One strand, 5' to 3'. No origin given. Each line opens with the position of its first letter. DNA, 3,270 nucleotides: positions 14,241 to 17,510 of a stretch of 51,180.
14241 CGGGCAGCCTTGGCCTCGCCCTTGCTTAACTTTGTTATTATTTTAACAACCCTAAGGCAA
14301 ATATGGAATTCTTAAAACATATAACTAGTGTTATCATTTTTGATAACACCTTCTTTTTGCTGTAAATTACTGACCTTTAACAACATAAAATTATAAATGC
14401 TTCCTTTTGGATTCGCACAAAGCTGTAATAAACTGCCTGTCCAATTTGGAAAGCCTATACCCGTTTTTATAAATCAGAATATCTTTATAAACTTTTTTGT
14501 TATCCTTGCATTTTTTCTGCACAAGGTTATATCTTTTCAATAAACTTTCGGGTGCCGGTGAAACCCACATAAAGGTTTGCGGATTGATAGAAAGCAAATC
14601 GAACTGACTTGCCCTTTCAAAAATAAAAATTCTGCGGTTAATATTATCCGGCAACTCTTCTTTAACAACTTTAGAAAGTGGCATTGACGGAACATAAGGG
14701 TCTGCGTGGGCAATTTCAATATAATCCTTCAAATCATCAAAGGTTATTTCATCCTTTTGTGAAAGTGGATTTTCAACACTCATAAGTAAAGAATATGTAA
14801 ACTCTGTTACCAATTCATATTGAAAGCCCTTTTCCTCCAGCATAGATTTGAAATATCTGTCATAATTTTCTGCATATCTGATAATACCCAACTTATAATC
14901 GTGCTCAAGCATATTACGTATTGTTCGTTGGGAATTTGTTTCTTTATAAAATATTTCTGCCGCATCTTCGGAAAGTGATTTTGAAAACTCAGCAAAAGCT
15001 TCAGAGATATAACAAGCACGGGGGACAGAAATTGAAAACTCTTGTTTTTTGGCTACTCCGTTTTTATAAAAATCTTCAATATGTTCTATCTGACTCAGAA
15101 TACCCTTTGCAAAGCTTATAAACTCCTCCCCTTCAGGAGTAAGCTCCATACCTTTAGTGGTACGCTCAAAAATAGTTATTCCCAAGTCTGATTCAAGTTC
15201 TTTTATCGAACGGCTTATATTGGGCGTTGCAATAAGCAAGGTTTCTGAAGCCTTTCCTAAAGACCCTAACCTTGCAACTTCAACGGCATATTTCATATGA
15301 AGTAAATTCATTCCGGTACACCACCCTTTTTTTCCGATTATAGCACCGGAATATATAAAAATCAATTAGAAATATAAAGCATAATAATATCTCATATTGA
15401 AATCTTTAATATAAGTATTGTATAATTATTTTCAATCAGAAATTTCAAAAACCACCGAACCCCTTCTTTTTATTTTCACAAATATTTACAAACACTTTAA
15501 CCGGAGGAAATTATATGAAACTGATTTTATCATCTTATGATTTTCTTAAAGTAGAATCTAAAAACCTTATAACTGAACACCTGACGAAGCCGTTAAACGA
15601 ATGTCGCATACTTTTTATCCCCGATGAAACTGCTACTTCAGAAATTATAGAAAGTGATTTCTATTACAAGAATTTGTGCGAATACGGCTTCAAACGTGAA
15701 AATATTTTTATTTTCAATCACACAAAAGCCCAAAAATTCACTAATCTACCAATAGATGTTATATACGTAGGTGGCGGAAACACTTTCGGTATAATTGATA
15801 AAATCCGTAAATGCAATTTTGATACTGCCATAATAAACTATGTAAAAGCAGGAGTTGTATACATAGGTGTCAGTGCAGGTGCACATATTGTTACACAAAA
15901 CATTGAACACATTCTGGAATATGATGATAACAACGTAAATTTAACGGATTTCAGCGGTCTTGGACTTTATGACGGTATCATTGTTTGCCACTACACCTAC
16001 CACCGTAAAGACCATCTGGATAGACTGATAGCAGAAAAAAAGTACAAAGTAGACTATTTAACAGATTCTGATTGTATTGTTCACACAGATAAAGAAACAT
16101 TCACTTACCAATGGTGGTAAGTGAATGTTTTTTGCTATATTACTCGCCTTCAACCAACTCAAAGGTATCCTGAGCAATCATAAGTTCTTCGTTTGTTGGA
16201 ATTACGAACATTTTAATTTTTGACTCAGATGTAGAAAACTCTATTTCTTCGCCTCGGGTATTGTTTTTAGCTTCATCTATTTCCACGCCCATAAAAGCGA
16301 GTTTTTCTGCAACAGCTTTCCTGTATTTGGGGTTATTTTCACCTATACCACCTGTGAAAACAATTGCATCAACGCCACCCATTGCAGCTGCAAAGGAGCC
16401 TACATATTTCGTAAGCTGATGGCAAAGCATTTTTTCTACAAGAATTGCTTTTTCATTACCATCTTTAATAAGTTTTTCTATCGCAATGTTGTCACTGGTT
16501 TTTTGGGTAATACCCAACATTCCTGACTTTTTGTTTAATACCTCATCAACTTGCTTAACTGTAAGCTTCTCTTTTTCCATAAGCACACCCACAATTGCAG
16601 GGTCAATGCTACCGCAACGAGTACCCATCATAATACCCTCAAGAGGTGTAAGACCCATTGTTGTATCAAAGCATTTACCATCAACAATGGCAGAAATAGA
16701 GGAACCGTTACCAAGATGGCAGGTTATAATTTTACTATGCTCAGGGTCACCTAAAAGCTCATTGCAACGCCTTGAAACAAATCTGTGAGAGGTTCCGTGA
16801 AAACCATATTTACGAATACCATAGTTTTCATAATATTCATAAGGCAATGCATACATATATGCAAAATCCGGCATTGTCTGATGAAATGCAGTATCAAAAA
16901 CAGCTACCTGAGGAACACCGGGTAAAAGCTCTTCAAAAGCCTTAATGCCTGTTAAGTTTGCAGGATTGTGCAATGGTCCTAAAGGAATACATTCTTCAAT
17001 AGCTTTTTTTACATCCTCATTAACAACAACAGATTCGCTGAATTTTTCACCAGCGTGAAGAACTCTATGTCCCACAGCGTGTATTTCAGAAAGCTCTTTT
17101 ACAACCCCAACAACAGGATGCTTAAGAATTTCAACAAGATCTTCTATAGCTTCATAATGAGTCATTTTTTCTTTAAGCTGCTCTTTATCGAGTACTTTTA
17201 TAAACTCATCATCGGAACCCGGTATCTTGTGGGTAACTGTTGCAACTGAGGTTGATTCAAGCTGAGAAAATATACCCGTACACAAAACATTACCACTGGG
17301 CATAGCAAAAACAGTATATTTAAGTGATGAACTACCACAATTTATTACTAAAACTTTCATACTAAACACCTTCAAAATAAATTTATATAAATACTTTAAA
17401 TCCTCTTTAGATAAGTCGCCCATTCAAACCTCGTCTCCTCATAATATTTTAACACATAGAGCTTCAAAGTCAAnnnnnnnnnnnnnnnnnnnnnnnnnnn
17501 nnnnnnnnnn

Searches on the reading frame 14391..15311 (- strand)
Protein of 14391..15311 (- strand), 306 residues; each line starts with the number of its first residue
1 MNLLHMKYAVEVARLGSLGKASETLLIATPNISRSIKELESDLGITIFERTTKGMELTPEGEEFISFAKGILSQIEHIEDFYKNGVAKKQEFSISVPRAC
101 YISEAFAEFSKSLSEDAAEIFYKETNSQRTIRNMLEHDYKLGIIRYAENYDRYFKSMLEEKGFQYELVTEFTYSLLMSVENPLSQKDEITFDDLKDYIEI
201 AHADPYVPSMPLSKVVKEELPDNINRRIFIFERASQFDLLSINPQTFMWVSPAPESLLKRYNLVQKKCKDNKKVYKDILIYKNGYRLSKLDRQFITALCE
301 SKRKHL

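Call 105: search_protein_families(library=pfam, proteins=[window:14391-15311:-], max_evalue=0.00001)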
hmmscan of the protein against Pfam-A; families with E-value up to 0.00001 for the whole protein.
window:14391-15311:- (306 aa): 1 family
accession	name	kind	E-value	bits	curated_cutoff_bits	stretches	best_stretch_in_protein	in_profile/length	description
PF00126.33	HTH_1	-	1.1e-17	64.1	26.6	1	5-62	3-60/60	Bacterial regulatory helix-turn-helix protein, lysR family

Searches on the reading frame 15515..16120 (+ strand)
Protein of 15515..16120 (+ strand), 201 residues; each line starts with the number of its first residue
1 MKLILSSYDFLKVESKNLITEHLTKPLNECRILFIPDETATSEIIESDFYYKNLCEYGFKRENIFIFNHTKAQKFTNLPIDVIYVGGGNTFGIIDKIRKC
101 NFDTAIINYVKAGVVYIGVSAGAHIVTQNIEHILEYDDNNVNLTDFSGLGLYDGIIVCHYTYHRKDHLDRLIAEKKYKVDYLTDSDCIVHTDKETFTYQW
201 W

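Call 105: search_protein_families(library=pfam, proteins=[window:15515-16120:+], max_evalue=0.00001)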
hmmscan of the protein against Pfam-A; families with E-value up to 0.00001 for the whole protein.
window:15515-16120:+ (201 aa): 1 family
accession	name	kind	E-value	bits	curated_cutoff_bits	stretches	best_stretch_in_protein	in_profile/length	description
PF03575.23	Peptidase_S51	-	1.9e-27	96.8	23.9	1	4-196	3-203/206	Peptidase family S51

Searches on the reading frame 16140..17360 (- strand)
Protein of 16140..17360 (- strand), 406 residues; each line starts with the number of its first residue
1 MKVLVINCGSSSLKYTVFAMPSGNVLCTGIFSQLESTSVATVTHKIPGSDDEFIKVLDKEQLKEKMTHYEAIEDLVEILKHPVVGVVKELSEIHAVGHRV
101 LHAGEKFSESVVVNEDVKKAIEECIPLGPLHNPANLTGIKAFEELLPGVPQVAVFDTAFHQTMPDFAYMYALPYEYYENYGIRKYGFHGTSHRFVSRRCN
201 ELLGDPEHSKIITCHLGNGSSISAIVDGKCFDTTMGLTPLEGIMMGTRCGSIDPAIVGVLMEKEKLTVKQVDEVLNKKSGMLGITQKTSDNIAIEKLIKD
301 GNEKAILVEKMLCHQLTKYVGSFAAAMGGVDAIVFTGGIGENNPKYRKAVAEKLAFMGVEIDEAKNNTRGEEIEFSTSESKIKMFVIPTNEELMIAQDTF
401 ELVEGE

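Call 22: find_related_loci(query=window:16140-17360:-, collection=genome_contigs, flank=10000)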
Query window:16140-17360:- (406 aa) in genome_contigs; peptide patterns used: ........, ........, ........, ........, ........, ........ (x = any residue, [..] = any of these).
599 stretches matched a pattern (row limit reached: there are more); 510 encode a relative of the query (tblastn E <= 1e-3); the best 80 are kept; 80 distinct loci.
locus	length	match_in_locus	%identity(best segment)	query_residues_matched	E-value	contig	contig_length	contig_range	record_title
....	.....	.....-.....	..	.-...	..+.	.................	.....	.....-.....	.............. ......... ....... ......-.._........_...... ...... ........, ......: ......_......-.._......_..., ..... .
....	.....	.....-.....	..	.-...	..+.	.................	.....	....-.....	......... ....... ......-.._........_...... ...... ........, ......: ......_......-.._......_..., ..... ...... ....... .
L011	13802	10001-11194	68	1-403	0e+0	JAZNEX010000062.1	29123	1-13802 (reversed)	MAG: Acutalibacteraceae bacterium isolate T1900044717_TS20190183.MAGScoT_cleanbin_000002 SGB_1887_k141_418356, whole gen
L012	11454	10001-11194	67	1-404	6e-178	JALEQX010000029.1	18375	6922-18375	MAG: Oscillospiraceae bacterium isolate SUG254 k141_615704, whole genome shotgun sequence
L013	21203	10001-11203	66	1-406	4e-178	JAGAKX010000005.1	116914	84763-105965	MAG: Clostridia bacterium isolate RGIG8536 Water_deer_Cecum-2__c39689, whole genome shotgun sequence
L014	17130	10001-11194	66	1-404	3e-177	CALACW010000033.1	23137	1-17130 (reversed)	MAG TPA_asm: uncultured Clostridia bacterium isolate SRR1747062_bin.11_CONCOCT_v1.1_MAG genome assembly, contig: ERZ8082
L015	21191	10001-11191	65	1-404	3e-177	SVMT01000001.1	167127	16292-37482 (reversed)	MAG: Oscillospiraceae bacterium isolate SIG520 NODE_342_length_167127_cov_2.100072, whole genome shotgun sequence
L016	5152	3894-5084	65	1-404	0e+0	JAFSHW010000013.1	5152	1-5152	MAG: Clostridia bacterium isolate RGIG3157 Goat_Rectum.Co__c1007747, whole genome shotgun sequence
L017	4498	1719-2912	66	1-403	0e+0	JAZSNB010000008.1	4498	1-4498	MAG: Acutalibacteraceae bacterium isolate T1900044552_TS20190018.MAGScoT_cleanbin_000018 SGB_251_k141_1452795, whole gen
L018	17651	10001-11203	65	1-406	9e-176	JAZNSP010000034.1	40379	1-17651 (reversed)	MAG: Acutalibacteraceae bacterium isolate T1900044809_TS20190275.MAGScoT_cleanbin_000006 SGB_2769_k141_501875, whole gen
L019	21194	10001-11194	66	1-403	1e-175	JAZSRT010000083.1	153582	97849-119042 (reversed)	MAG: Acutalibacteraceae bacterium isolate T1900044536_TS20190002.MAGScoT_cleanbin_000026 SGB_16_k141_1533411, whole geno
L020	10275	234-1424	65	1-404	3e-175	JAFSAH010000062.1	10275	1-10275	MAG: Clostridia bacterium isolate RGIG2960 Goat_Rectum-1__c863124, whole genome shotgun sequence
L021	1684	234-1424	65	1-404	0e+0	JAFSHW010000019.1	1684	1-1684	MAG: Clostridia bacterium isolate RGIG3157 Goat_Rectum.Co__c1497249, whole genome shotgun sequence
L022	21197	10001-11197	66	1-404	1e-174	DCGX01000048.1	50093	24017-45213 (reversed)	MAG TPA_asm: Ruminococcaceae bacterium UBA1767 UBA1767_contig_15457, whole genome shotgun sequence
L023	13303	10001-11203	66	1-404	2e-174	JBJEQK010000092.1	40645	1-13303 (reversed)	MAG: Acutalibacteraceae bacterium isolate LOHA11_bin.020 NODE_276_length_40645_cov_7.417812, whole genome shotgun sequen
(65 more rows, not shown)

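Call 105: search_protein_families(library=pfam, proteins=[window:16140-17360:-], max_evalue=0.00001)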
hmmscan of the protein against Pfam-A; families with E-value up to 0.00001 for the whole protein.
window:16140-17360:- (406 aa): 1 family
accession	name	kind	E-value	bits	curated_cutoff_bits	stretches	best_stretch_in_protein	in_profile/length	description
PF00871.23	Acetate_kinase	-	9.6e-143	476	22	1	2-397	1-392/392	Acetokinase family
